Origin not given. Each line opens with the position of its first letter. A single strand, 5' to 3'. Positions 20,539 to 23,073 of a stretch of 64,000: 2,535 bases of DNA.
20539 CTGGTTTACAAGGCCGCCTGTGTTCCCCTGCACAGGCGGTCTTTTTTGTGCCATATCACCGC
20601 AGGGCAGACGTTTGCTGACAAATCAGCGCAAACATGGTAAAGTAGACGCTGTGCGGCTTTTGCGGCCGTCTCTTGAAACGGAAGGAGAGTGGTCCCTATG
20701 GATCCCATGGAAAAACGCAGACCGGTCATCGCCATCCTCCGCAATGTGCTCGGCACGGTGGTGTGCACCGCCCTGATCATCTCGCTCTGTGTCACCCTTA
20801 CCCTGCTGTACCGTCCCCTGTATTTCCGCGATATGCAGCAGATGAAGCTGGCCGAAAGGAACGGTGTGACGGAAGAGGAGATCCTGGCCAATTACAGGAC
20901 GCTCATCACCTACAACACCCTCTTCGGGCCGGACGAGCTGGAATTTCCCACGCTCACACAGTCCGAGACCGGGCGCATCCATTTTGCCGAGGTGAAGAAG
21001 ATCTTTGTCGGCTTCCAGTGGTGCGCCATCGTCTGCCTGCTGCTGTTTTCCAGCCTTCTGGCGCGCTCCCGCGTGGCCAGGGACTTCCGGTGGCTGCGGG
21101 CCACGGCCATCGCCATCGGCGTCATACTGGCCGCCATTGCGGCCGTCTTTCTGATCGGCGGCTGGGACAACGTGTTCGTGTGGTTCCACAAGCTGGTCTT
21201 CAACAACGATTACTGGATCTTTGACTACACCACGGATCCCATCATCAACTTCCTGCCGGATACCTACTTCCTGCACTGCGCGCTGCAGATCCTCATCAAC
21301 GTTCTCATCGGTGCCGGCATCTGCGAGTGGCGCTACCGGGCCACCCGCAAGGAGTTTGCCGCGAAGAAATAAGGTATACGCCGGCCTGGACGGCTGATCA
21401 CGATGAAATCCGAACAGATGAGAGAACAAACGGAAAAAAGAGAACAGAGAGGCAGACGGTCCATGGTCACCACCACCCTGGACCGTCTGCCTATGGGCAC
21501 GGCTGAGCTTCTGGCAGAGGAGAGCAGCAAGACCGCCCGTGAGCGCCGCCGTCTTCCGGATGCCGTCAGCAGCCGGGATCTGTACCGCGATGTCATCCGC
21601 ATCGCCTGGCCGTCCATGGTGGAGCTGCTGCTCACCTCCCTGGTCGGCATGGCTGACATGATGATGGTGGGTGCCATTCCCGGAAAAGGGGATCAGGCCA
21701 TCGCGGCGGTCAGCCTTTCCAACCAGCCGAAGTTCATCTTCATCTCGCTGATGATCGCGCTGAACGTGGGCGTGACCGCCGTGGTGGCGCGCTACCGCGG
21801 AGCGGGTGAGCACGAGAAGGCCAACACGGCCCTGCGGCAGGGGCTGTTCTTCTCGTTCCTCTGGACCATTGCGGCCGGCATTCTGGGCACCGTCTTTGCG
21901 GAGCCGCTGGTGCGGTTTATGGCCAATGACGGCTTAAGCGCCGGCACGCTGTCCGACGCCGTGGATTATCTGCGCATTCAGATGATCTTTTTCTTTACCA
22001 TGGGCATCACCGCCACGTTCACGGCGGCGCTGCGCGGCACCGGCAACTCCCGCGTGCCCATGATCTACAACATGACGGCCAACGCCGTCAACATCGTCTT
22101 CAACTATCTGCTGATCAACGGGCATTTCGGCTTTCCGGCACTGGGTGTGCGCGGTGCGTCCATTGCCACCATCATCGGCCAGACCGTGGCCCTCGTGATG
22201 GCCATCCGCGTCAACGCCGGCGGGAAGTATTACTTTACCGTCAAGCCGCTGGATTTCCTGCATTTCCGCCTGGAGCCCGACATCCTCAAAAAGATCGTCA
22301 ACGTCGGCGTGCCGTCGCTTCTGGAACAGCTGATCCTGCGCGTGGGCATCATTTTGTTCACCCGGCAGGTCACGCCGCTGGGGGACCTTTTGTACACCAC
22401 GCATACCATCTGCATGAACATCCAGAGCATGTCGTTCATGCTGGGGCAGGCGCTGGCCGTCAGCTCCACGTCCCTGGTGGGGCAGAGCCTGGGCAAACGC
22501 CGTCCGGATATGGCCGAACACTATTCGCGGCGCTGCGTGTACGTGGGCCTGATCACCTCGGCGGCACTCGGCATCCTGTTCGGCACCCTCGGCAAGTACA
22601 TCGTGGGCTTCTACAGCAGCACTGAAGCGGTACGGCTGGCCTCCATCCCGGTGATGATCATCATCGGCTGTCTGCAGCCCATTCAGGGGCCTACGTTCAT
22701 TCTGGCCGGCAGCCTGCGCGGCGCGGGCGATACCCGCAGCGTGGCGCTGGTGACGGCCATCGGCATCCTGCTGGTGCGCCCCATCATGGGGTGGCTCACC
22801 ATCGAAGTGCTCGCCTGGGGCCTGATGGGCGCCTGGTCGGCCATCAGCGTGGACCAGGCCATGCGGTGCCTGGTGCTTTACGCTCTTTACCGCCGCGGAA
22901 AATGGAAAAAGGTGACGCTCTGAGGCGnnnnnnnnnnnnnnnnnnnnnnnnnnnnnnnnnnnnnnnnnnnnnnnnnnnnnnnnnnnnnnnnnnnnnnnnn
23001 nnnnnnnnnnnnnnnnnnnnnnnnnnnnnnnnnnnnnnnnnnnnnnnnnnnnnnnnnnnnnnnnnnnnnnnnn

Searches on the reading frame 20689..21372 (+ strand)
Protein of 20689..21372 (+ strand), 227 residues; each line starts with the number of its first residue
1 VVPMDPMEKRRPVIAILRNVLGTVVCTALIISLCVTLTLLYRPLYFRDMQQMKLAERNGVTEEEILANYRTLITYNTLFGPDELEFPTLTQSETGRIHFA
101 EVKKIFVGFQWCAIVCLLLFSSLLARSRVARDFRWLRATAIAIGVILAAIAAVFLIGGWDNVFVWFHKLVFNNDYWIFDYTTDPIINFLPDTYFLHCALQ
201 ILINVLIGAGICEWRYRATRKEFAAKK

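Call 65: search_protein_families(library=pfam, proteins=[window:20689-21372:+], max_evalue=0.00001)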
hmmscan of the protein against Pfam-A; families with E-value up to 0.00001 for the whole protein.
window:20689-21372:+ (227 aa): 1 family
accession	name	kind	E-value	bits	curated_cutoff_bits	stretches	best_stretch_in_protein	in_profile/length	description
PF07314.17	Lit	-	2.4e-45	155.2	24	1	21-194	2-176/176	Lipoprotein intramolecular transacylase Lit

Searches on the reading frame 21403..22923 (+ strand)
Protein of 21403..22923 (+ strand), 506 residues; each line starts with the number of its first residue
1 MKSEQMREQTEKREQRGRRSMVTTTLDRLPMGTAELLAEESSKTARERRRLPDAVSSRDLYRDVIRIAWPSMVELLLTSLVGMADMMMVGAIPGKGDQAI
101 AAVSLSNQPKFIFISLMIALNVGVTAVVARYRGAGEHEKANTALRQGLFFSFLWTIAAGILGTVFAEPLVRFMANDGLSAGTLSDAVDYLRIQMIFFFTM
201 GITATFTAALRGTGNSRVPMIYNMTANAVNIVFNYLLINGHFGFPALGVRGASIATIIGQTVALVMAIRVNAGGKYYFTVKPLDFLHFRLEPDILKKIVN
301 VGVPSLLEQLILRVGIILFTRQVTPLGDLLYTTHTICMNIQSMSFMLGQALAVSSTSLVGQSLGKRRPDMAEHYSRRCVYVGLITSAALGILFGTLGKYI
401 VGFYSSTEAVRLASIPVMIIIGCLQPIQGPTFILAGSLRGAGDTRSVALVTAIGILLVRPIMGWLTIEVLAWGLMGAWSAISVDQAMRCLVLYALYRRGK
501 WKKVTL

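Call 65: search_protein_families(library=pfam, proteins=[window:21403-22923:+], max_evalue=0.00001)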
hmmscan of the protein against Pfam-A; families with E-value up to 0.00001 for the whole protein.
window:21403-22923:+ (506 aa): 1 family
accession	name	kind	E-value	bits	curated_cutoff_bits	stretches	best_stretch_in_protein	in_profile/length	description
PF01554.23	MatE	-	1.3e-55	188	24.9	2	70-236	1-161/161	MatE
